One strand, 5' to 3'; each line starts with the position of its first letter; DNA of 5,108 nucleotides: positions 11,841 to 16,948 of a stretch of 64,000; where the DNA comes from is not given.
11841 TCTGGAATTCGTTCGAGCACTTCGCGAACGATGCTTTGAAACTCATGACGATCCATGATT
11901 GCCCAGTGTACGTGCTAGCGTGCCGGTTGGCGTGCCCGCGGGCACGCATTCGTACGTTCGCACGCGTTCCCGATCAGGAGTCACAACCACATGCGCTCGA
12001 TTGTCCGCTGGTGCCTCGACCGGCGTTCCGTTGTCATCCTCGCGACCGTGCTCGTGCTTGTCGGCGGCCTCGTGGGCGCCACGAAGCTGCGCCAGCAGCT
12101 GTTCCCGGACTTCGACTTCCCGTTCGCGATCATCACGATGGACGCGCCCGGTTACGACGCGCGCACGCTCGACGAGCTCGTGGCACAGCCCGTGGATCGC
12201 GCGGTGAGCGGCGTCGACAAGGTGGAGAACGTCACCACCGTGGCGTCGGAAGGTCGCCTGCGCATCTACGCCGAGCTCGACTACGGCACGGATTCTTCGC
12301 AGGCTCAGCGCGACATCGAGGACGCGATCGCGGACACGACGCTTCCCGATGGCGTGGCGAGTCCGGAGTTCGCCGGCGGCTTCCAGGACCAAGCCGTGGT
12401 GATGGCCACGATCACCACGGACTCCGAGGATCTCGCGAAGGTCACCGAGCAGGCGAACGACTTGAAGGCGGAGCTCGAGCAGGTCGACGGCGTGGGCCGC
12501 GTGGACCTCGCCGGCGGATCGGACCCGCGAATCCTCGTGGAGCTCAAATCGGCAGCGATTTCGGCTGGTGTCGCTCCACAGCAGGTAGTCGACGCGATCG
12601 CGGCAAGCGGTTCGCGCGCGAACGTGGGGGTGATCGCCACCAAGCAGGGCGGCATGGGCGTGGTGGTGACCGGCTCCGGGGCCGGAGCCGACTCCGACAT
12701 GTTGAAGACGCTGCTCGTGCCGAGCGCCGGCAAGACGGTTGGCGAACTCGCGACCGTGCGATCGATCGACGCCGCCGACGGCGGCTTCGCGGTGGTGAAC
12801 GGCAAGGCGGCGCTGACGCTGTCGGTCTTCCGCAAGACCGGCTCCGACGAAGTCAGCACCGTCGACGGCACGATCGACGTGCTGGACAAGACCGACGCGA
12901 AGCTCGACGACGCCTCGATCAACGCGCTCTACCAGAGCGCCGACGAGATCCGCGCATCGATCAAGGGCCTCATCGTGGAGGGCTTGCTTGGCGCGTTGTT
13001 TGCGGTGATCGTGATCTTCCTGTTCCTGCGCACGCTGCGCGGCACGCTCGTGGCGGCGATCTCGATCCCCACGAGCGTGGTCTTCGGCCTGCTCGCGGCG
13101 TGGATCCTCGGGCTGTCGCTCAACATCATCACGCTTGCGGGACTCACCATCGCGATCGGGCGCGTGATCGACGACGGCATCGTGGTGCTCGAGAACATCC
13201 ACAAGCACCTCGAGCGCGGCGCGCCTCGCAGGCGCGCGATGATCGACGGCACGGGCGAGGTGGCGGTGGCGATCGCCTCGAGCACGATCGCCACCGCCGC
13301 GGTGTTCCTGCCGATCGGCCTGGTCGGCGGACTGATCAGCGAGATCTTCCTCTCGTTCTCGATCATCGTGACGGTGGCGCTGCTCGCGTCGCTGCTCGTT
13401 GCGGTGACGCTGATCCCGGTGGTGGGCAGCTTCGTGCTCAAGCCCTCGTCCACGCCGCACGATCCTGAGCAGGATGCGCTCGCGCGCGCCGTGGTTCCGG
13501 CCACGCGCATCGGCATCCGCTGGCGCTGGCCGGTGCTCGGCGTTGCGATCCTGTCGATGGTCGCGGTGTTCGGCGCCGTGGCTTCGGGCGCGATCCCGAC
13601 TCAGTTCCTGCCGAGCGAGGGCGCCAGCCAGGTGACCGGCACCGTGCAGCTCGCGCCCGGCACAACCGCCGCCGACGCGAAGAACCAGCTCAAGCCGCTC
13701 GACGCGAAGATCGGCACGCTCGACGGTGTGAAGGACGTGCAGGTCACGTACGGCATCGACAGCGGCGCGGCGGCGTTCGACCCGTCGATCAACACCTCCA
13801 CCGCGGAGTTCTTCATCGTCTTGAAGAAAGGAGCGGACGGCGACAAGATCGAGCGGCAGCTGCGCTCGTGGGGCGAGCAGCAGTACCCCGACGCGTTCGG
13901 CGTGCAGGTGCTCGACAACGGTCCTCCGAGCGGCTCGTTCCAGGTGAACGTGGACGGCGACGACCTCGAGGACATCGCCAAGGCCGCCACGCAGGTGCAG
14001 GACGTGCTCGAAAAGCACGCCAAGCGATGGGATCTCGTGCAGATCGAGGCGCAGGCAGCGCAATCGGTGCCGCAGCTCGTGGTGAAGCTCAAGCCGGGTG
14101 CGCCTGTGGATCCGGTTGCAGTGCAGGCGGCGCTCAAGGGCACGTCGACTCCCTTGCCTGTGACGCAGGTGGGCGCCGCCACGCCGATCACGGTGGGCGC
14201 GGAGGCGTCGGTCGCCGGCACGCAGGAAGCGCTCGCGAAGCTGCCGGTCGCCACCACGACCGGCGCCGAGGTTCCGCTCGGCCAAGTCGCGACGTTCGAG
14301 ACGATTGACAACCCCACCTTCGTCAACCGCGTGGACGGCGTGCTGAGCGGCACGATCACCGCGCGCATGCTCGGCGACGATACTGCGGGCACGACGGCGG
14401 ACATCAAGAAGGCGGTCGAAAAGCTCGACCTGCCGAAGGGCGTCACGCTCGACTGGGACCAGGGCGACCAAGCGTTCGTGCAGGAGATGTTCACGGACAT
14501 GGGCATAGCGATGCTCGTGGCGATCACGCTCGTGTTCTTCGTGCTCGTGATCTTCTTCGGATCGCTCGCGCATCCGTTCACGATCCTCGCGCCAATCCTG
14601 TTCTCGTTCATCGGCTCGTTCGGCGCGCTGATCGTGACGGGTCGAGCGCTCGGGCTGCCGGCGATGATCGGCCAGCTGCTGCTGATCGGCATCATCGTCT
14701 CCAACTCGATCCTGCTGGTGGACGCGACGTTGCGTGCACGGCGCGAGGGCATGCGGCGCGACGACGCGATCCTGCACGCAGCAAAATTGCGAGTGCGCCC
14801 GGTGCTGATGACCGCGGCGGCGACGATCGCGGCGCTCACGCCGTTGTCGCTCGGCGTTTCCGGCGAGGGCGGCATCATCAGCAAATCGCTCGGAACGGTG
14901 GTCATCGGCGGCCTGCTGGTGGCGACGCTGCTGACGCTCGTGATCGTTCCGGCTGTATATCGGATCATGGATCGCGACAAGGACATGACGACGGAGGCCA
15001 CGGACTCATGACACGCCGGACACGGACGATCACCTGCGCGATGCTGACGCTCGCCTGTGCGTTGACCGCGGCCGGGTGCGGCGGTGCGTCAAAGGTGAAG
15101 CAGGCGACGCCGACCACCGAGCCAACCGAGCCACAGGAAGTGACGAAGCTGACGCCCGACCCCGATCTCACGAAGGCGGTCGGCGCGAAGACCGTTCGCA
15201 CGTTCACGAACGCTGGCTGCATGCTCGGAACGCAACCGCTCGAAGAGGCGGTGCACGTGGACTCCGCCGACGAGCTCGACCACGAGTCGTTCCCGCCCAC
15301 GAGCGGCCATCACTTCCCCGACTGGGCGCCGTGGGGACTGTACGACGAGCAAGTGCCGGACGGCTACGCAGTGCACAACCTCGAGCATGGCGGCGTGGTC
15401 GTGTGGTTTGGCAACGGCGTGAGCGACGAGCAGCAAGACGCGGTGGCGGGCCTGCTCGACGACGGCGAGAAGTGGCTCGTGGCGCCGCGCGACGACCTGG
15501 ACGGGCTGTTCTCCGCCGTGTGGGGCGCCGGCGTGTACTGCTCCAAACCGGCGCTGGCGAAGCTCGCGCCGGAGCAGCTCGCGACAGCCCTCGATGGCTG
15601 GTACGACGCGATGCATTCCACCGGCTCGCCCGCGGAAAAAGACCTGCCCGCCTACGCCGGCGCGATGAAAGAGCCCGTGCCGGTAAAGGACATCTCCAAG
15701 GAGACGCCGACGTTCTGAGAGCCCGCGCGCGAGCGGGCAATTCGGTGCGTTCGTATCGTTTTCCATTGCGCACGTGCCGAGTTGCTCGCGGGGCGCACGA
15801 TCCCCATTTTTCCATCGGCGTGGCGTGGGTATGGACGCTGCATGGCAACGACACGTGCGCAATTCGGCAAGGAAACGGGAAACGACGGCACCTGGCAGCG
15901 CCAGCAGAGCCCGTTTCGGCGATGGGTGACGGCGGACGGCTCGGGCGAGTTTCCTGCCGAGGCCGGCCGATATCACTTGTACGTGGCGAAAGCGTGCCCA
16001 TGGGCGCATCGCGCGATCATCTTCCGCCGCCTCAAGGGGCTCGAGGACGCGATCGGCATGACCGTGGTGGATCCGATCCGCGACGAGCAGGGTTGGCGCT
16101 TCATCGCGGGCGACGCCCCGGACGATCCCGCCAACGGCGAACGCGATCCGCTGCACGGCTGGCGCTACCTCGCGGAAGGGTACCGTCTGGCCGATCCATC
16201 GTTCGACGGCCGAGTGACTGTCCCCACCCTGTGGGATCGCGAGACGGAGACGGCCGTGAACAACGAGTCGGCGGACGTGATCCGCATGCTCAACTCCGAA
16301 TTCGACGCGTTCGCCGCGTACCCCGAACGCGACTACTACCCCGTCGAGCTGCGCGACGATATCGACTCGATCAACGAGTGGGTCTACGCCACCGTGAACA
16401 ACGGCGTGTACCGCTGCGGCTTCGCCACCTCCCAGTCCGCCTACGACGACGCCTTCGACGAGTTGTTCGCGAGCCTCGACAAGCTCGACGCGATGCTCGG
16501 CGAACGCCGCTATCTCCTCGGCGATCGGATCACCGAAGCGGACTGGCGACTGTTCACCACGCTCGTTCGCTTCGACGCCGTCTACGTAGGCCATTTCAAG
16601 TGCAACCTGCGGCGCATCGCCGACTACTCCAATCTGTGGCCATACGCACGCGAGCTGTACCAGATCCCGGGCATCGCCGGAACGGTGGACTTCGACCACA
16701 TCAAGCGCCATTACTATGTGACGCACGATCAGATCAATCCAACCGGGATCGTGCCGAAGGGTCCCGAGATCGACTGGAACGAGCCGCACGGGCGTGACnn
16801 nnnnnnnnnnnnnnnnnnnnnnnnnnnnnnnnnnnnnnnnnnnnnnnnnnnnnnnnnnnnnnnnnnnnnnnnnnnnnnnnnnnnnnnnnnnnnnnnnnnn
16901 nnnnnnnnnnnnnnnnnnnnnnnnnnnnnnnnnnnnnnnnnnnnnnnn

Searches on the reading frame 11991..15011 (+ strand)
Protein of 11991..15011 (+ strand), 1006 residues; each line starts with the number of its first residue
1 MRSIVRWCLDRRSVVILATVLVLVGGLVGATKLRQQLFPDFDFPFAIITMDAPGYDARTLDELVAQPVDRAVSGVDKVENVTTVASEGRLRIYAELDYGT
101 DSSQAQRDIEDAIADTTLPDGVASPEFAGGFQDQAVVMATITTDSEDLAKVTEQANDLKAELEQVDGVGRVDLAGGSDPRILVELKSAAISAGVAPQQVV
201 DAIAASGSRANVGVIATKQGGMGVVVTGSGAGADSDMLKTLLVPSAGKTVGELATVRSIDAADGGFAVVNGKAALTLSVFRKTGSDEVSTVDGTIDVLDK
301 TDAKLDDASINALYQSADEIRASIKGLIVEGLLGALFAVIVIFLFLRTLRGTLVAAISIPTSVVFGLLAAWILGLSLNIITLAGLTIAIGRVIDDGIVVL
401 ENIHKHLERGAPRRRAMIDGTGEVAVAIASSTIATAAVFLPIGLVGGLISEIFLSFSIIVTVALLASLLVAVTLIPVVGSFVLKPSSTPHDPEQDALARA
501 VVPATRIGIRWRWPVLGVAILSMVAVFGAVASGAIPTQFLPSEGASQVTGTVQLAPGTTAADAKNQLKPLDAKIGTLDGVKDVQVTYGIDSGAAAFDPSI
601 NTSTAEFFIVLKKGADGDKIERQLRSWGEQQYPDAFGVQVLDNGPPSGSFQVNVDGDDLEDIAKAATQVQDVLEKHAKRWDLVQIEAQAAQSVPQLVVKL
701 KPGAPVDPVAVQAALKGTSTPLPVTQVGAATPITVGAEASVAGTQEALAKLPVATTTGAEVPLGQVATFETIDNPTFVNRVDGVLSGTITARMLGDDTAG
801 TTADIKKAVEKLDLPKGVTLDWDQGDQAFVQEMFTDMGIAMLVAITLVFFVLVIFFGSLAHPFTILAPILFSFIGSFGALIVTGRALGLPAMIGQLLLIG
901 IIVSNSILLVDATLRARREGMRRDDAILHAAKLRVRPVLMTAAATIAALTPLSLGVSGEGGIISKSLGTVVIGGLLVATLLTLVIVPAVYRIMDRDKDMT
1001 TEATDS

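Call 23: search_protein_families(library=pfam, proteins=[window:11991-15008:+], max_evalue=0.001)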
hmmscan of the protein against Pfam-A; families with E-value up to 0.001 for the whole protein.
window:11991-15008:+ (1006 aa): 3 families
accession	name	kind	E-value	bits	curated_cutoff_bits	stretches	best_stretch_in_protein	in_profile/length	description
PF00873.25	ACR_tran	-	5.8e-160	534.6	28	1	5-993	2-1020/1021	AcrB/AcrD/AcrF family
PF03176.21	MMPL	-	2.5e-09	37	20.5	1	801-993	106-302/333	MMPL family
PF02355.23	SecD_SecF_C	-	1.2e-05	25.2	20.5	1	822-992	18-185/189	Protein export membrane protein SecD/SecF, C-terminal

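Call 58: find_encoding_contigs(protein=window:11991-15011:+, flank=2000, max_places=3)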
Protein window:11991-15011:+ (1006 aa): no gene with exactly this product is on record in the collection.

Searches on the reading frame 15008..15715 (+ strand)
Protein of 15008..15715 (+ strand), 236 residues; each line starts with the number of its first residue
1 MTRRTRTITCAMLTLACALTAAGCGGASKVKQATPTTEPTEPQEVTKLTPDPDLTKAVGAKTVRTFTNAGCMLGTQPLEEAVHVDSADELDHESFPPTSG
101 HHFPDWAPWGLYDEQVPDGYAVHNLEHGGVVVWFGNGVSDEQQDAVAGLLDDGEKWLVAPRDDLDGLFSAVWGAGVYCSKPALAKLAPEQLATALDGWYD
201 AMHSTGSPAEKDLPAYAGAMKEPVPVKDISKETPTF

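Call 23: search_protein_families(library=pfam, proteins=[window:15008-15715:+], max_evalue=0.001)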
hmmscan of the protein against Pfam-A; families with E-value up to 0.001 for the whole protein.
window:15008-15715:+ (236 aa): 1 family
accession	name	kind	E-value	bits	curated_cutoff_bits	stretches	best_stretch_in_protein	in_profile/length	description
PF11303.13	DUF3105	-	2.5e-17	63.6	25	1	83-180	1-102/130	Protein of unknown function (DUF3105)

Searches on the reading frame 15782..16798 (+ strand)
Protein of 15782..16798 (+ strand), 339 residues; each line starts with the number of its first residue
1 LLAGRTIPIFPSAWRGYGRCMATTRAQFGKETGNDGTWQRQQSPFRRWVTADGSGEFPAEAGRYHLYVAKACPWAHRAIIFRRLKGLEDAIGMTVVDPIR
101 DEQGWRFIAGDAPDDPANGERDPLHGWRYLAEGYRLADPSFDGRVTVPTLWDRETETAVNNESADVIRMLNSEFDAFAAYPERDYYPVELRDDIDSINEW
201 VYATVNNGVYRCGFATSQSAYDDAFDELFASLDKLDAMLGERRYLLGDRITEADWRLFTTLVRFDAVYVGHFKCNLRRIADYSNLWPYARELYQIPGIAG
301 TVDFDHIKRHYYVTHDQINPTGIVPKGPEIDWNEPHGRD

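Call 23: search_protein_families(library=pfam, proteins=[window:15782-16798:+], max_evalue=0.001)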
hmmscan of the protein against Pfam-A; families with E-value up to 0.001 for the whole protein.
window:15782-16798:+ (339 aa): 3 families
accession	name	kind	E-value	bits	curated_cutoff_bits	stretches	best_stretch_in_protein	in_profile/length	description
PF13410.11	GST_C_2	-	7.2e-16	58.5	24.9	1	219-289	2-67/69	Glutathione S-transferase, C-terminal domain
PF13409.12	GST_N_2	-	1.5e-10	42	25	1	71-172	1-69/70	Glutathione S-transferase, N-terminal domain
PF00043.30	GST_C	-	8.6e-05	23.2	20.7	1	214-262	17-65/93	Glutathione S-transferase, C-terminal domain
